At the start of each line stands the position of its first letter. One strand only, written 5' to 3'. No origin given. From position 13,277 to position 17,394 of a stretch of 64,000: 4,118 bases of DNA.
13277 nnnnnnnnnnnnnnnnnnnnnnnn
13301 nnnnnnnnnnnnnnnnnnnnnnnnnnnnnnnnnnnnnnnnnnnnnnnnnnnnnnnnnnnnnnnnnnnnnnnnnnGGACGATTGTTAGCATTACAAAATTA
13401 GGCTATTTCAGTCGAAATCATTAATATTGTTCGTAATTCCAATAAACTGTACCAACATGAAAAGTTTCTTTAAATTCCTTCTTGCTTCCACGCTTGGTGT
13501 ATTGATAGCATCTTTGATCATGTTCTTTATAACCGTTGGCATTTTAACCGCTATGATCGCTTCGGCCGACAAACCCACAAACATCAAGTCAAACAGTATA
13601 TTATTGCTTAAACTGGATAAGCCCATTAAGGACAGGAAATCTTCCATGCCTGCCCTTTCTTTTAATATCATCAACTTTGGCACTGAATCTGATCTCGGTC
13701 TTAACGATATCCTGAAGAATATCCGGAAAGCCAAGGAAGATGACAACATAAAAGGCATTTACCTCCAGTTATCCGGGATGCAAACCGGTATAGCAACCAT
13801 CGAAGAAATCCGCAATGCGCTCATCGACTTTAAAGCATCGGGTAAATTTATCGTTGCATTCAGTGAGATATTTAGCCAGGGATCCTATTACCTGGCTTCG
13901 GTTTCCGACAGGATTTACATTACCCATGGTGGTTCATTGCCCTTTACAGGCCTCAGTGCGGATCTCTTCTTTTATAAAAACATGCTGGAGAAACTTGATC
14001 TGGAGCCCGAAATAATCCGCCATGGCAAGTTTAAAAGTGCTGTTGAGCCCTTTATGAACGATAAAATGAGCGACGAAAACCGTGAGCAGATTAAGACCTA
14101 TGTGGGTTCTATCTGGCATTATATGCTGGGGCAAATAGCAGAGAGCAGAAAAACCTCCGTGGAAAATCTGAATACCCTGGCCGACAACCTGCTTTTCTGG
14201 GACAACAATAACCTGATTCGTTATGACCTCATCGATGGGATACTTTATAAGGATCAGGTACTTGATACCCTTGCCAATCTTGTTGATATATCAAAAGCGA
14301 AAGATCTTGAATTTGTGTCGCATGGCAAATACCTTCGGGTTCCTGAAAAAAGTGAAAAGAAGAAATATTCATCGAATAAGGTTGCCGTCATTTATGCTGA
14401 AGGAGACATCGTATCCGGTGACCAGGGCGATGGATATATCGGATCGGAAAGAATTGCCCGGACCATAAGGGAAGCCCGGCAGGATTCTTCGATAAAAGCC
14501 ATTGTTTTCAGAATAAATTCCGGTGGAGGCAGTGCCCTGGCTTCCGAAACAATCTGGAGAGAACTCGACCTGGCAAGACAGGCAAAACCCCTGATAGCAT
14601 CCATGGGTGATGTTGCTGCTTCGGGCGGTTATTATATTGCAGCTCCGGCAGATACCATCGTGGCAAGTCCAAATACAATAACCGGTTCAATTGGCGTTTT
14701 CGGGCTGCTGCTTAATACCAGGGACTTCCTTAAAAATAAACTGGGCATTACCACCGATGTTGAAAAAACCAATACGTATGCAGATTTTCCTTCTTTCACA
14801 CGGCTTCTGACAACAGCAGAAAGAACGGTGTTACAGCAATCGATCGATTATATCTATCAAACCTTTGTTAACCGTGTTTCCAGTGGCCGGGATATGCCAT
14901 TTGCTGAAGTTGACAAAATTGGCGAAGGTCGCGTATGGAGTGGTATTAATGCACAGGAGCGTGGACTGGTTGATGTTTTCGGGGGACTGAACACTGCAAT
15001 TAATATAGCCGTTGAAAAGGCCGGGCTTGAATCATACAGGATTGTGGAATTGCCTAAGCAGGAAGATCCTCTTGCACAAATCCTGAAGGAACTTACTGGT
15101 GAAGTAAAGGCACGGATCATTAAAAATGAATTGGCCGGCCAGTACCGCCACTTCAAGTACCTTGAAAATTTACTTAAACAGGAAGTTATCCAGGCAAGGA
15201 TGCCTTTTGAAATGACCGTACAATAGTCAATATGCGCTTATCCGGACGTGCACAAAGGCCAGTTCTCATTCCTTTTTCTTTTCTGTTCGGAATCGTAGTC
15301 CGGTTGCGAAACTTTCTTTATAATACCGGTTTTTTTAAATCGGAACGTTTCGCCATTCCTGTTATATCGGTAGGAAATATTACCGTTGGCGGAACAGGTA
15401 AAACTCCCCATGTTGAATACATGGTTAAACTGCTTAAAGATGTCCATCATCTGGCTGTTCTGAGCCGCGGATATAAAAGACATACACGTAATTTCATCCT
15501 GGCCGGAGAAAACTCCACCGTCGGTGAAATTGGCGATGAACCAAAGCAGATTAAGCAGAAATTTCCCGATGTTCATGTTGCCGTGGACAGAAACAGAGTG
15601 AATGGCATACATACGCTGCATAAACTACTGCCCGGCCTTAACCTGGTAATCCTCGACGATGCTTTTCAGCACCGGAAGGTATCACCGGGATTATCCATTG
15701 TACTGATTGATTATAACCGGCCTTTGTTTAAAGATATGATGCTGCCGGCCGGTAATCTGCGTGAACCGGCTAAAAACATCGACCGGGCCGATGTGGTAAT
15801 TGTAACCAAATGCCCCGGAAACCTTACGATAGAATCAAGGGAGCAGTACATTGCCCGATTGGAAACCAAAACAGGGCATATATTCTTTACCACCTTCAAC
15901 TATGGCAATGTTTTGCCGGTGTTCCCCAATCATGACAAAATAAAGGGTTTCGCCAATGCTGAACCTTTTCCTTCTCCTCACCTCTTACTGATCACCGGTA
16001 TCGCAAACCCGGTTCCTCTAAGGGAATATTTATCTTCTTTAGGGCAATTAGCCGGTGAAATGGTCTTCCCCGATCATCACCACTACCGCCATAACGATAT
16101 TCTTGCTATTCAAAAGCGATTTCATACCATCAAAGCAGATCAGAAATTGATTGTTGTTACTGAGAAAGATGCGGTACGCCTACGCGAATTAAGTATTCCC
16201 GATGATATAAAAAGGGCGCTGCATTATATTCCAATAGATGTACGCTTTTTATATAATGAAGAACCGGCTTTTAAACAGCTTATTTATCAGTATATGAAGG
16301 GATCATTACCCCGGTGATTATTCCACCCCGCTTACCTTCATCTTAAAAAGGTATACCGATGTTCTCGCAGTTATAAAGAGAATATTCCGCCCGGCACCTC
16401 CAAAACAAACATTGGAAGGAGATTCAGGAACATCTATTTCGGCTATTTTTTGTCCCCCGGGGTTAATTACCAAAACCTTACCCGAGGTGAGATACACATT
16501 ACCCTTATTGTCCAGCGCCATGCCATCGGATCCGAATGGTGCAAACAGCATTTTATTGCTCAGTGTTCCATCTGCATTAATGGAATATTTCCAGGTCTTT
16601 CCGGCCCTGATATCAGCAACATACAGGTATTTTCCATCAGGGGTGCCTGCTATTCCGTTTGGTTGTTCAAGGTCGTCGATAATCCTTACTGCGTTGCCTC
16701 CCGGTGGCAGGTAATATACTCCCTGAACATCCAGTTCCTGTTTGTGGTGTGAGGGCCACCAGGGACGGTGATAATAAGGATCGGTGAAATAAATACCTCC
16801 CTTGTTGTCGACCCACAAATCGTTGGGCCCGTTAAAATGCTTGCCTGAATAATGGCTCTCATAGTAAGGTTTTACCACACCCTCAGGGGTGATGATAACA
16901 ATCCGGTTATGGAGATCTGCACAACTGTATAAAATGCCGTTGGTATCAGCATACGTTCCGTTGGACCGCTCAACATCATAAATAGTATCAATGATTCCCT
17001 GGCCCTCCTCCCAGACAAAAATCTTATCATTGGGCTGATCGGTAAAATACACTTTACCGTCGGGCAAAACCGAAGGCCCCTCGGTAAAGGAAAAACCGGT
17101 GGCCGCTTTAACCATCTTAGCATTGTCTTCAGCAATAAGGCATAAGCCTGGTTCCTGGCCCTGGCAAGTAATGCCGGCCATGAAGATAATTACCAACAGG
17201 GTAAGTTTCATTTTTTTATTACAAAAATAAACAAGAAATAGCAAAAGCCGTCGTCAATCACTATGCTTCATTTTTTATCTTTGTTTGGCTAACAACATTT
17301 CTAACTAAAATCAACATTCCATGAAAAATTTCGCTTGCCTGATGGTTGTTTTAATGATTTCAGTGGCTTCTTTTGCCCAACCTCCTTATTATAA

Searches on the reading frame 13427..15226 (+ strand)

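Call 10: search_protein_families(library=pfam, proteins=[window:13427-15226:+], max_evalue=0.001)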
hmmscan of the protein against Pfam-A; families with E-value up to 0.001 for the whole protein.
window:13427-15226:+ (599 aa): 3 families
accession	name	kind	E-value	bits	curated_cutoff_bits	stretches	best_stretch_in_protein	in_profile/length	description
PF01343.23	Peptidase_S49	-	1.1e-71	240.2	24.9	2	384-534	4-153/154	Peptidase family S49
PF01972.22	SDH_protease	-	3.4e-08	33.3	31.3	1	340-422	78-155/286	ClpP-like SDH-type serine proteinase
PF25145.1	NfeD1b_N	-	9.1e-08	32.3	40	1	343-424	19-97/189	NfeD1b, N-terminal domain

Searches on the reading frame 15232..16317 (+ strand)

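Call 43: search_protein_families(library=pfam, proteins=[window:15232-16317:+], max_evalue=0.00001)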
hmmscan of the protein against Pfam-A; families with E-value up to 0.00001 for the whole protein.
window:15232-16317:+ (361 aa): 1 family
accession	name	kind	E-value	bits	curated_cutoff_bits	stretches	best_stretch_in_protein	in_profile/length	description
PF02606.20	LpxK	-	4.4e-82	276.3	27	1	10-354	3-326/328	Tetraacyldisaccharide-1-P 4'-kinase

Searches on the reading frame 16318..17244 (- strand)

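Call 43: search_protein_families(library=pfam, proteins=[window:16318-17244:-], max_evalue=0.00001)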
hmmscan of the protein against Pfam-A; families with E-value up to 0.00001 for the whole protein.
window:16318-17244:- (308 aa): 2 families
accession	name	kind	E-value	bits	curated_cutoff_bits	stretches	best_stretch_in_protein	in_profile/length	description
PF08450.18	SGL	-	1.8e-39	136.2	26.3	1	53-293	1-244/246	SMP-30/Gluconolactonase/LRE-like region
PF01731.26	Arylesterase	-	1.5e-08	35.1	21.3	0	171-222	33-83/86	Arylesterase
